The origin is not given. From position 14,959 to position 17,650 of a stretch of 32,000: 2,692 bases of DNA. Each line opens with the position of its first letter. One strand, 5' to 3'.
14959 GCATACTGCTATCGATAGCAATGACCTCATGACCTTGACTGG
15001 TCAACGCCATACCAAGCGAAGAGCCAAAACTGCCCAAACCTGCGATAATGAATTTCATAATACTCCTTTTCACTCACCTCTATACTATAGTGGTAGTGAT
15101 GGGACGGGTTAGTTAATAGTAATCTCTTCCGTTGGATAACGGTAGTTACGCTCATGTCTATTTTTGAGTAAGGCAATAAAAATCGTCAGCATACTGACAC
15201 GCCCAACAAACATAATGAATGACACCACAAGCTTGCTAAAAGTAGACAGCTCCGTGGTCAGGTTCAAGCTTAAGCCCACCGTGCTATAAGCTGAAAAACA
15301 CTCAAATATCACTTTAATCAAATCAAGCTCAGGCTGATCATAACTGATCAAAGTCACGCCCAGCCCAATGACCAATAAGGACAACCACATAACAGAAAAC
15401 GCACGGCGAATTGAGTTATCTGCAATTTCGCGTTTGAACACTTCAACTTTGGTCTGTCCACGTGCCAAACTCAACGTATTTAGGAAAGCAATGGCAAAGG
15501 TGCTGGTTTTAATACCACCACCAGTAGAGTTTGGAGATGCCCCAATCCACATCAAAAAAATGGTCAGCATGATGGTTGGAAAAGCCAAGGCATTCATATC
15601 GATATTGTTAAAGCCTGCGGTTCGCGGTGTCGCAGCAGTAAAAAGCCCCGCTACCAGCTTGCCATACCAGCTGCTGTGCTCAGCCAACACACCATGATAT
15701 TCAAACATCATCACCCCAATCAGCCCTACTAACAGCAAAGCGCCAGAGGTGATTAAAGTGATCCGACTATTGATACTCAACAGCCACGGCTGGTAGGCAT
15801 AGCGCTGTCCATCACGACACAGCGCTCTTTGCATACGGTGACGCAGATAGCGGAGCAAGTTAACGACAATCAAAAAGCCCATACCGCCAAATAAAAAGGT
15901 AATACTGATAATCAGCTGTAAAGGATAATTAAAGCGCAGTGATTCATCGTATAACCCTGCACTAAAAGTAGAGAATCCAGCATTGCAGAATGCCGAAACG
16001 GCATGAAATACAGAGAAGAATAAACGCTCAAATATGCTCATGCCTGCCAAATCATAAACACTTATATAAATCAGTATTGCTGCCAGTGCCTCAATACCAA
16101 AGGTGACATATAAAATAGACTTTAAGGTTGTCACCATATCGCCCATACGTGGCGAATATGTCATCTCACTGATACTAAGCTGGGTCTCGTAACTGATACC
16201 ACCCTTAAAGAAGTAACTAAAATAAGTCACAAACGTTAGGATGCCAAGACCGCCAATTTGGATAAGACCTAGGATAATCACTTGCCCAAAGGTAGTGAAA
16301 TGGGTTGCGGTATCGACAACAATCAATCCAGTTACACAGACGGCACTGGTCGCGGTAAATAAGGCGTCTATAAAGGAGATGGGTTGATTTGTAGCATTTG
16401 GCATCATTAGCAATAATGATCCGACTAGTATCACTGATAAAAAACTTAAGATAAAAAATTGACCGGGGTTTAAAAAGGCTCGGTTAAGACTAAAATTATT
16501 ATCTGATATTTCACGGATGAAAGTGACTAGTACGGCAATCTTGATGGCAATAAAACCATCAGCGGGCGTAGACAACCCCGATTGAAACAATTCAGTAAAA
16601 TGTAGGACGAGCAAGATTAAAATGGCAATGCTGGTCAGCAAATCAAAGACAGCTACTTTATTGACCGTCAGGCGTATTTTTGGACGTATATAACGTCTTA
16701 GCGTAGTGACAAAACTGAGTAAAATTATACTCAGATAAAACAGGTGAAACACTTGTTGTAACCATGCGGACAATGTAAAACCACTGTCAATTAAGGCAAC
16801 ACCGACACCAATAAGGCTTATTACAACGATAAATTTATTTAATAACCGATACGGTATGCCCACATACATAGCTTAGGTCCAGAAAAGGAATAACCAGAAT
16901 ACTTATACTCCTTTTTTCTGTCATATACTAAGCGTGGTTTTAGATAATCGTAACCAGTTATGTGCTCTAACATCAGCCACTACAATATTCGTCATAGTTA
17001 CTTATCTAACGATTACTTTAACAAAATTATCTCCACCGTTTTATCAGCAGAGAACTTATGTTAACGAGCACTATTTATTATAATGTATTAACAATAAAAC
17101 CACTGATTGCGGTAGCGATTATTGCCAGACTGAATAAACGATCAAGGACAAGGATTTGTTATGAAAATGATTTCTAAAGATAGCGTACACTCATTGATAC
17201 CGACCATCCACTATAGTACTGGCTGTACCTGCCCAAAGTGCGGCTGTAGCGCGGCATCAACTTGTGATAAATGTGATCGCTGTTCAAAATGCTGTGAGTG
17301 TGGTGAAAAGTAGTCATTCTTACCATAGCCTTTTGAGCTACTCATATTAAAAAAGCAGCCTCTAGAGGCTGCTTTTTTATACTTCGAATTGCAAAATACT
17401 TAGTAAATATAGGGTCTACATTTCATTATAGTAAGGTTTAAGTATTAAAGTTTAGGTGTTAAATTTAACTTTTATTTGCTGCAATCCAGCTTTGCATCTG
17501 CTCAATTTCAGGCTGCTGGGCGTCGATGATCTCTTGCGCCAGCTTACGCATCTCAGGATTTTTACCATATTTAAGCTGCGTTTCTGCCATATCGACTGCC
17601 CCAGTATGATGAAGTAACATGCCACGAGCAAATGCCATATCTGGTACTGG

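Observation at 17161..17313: Hidden 50-codon cysteine-rich ORF: candidate metallothionein next to copper-handling genes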

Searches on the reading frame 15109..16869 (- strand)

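Call 4: search_protein_families(library=pfam, proteins=[window:15109-16869:-], max_evalue=1)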
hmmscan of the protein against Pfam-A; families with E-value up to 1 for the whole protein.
window:15109-16869:- (586 aa): 1 family
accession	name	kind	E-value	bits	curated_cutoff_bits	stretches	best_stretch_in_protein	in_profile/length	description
PF02386.22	TrkH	-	3.3e-52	178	27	1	125-568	25-491/502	Cation transport protein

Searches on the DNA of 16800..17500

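Call 51: search_rna_families(source=window, start=16800, end=17500, threshold=evalue, max_evalue=1)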
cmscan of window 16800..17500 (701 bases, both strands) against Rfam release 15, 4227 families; matches with E-value up to 1: 7.
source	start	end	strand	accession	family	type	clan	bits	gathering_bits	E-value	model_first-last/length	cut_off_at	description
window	17336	17391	+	RF04353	Plastid-psbN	Cis-reg;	-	29.7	50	0.0047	1-61/61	no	Plastid-psbN 5UTR RNA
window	17346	17414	-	RF01859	Phe_leader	Cis-reg; leader;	-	28.3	55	0.015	1-125/125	no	Phenylalanine leader peptide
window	17344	17408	-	RF02064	STnc370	Gene; sRNA;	-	24.6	54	0.84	1-71/71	no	Enterobacterial sRNA STnc370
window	17261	17384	+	RF02048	STnc30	Gene; sRNA;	-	22.9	120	0.26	1-132/132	no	Salmonella enterica conserved region STnc30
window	17346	17425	+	RF02900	AaHKsRNA82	Gene; sRNA;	-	22.1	51.4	0.9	1-81/81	no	Aggregatibacter sRNA 82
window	17016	17066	-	RF03701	mir-4041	Gene; miRNA;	-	20.2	74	0.63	1-54/54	no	mir-4041 microRNA precursor family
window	17330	17389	+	RF04197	mir-9457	Gene; miRNA;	-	19.4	90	0.55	1-68/68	no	mir-9457 microRNA precursor family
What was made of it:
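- Tried and rejected: Rfam on 16800-17500 gave only sub-threshold hits on the terminator hairpin (call 51).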
